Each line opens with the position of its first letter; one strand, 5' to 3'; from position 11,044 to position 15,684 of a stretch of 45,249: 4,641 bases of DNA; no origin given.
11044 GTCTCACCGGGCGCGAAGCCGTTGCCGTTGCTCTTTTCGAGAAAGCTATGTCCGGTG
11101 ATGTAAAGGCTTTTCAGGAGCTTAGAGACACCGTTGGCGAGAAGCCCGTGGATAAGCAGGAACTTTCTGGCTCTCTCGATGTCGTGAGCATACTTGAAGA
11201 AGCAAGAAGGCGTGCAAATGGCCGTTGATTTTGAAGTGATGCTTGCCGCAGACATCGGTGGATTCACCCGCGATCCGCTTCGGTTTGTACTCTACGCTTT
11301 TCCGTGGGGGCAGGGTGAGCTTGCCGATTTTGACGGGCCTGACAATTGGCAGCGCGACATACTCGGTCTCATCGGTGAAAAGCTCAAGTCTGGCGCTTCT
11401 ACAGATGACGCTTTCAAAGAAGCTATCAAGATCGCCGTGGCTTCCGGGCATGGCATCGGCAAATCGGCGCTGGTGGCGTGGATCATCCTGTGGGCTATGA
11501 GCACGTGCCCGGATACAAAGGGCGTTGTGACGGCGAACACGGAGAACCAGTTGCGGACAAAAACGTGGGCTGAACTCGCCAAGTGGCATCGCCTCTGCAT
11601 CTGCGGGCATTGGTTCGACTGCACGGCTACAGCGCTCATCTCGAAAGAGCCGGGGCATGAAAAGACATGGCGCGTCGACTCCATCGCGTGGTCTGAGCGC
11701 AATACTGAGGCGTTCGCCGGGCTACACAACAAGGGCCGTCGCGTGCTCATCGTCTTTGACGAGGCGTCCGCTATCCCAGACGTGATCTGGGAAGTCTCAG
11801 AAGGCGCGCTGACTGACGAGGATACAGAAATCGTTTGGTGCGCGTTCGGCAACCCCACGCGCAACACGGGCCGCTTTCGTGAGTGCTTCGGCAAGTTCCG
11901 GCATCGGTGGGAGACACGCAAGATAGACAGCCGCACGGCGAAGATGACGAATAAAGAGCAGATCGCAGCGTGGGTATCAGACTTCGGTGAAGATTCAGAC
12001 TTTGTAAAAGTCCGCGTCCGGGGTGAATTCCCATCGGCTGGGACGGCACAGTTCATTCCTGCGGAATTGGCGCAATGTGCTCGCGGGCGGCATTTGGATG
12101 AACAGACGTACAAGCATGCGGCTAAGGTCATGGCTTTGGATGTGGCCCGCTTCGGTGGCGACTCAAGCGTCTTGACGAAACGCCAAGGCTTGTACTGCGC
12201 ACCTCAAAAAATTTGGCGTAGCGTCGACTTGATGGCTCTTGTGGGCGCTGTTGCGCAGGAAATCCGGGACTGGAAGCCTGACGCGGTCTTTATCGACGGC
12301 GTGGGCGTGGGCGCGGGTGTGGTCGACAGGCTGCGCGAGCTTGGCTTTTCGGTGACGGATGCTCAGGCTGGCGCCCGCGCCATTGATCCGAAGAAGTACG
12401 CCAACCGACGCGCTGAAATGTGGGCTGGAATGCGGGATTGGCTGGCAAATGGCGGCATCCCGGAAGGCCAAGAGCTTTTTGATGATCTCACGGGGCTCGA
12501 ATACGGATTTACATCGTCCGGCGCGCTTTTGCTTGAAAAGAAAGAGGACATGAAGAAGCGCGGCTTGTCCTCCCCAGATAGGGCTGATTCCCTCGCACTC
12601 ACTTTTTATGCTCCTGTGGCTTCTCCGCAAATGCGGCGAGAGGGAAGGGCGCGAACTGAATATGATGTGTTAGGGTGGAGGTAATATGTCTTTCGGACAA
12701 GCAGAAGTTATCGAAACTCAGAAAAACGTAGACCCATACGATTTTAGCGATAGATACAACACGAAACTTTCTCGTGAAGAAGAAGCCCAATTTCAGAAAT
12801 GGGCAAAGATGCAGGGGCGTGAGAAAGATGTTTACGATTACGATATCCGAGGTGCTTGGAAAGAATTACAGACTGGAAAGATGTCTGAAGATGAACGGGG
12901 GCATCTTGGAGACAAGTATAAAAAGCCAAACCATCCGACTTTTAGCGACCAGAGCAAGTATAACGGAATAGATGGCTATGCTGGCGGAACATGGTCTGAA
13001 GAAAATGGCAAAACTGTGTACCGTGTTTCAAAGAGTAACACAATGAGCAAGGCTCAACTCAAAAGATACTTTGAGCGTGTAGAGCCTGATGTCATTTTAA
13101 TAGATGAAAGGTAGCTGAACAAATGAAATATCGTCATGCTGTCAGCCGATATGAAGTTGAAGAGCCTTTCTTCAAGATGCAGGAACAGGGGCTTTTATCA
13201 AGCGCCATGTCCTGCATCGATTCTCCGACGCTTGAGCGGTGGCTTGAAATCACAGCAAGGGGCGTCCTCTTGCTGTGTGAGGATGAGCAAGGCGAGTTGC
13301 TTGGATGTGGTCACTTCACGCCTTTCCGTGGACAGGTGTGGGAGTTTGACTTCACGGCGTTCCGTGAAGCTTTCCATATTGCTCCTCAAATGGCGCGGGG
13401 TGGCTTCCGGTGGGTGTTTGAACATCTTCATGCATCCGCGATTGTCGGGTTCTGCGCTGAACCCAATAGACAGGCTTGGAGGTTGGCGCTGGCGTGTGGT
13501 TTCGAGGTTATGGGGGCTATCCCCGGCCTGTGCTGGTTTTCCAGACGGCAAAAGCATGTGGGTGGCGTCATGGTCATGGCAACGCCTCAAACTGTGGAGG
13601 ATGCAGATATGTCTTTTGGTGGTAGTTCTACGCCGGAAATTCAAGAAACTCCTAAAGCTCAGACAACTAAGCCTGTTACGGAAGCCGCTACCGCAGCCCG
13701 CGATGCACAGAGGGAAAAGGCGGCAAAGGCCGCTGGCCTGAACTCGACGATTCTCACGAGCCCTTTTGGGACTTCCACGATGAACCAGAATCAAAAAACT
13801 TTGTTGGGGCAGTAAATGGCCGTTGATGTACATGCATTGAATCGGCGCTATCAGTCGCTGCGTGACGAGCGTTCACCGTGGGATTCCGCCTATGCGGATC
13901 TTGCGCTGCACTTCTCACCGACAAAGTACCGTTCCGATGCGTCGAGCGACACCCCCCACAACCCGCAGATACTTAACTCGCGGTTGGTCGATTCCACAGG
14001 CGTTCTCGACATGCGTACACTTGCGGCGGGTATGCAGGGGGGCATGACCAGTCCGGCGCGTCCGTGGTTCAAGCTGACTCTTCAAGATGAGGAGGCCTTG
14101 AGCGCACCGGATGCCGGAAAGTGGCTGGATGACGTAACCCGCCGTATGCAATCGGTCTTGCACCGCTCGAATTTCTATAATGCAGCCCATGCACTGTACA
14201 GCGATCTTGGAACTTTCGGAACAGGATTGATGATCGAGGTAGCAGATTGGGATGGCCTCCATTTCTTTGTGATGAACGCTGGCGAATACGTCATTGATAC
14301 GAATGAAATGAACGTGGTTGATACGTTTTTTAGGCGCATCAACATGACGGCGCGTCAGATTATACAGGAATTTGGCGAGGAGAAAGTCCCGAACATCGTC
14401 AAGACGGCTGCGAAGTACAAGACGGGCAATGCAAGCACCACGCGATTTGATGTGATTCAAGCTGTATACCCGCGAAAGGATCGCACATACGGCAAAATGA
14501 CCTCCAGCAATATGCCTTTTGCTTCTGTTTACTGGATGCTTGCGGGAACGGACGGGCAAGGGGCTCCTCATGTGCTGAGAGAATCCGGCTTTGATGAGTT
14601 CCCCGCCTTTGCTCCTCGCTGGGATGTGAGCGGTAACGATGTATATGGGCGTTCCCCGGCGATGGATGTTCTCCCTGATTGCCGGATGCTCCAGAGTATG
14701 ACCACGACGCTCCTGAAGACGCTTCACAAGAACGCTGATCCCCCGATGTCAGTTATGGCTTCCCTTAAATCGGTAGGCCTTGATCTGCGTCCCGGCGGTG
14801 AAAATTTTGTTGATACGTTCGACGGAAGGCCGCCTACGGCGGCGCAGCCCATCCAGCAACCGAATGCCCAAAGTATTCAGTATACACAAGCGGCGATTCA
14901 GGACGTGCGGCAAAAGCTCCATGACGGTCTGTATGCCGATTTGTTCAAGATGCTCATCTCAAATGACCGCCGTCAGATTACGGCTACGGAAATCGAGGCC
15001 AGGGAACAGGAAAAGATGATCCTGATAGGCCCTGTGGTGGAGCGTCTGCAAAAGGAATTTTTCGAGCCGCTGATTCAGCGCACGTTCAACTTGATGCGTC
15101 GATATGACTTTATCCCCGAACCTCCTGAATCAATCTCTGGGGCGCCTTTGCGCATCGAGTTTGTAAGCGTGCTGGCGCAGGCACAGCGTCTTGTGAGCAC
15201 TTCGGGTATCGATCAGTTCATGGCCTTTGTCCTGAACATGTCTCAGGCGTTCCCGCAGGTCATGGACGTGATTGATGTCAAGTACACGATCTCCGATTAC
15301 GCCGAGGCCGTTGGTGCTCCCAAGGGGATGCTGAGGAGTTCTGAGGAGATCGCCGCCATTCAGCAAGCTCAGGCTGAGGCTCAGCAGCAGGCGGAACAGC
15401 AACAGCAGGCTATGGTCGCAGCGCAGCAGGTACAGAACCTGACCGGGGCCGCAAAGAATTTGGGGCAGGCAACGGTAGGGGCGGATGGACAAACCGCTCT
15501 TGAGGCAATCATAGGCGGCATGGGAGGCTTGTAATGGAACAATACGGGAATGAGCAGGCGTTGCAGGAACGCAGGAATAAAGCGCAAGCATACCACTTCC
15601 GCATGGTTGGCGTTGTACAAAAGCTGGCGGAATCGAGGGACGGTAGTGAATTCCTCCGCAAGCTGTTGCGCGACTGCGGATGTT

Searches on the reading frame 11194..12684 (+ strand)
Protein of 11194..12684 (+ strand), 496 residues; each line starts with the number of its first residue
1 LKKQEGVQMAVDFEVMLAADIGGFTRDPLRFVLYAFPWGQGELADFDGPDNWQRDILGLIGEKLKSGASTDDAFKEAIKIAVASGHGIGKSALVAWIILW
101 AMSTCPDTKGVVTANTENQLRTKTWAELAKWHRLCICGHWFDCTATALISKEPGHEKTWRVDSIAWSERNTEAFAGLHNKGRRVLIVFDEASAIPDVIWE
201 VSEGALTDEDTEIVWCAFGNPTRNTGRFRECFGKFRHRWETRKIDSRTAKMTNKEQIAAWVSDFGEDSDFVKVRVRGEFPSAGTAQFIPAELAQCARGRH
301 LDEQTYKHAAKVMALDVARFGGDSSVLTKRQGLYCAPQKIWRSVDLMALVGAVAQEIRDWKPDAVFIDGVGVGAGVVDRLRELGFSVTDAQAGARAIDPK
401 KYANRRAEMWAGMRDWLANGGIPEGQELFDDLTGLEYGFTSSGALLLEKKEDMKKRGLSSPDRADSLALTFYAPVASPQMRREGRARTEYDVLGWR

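Call 12: search_protein_families(library=phrogs, proteins=[window:11194-12684:+], max_evalue=0.001)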
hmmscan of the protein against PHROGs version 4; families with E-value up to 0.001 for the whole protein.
window:11194-12684:+ (496 aa): 3 families
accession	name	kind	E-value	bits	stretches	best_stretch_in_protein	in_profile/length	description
phrog_5902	-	unknown function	1.4e-73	249.2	1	24-353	5-328/359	-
phrog_2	-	head and packaging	6.2e-39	135.4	1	42-478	260-596/807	terminase large subunit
phrog_20197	-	unknown function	3.7e-05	24.7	1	77-125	49-97/158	-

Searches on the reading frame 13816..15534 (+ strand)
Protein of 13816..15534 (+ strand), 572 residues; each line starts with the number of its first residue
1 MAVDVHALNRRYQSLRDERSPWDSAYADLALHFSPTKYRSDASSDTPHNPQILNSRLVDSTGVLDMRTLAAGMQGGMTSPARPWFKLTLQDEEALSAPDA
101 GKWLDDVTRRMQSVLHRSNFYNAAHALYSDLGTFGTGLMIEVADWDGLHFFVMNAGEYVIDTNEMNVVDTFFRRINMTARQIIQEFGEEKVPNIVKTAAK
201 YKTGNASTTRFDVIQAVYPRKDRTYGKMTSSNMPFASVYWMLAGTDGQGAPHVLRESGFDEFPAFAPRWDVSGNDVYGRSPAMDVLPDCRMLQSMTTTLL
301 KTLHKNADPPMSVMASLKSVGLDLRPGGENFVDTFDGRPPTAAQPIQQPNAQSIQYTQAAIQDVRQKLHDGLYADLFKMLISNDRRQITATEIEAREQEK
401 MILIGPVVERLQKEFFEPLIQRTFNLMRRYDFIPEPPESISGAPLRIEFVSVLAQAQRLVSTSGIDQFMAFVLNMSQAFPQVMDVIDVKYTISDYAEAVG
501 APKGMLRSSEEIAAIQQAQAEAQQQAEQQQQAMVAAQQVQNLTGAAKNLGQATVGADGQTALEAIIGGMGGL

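Call 12: search_protein_families(library=phrogs, proteins=[window:13816-15534:+], max_evalue=0.001)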
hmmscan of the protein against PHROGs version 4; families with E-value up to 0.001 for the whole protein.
window:13816-15534:+ (572 aa): 4 families
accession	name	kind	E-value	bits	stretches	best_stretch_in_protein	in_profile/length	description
phrog_332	-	connector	5.2e-153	511.4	1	7-548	13-547/560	head-tail adaptor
phrog_21643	-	unknown function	3.3e-49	168.4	1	353-554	61-255/268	-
phrog_21528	-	unknown function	2e-45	156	1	8-228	6-224/224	-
phrog_449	-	connector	5.8e-31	108.5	1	7-544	7-513/520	head-tail adaptor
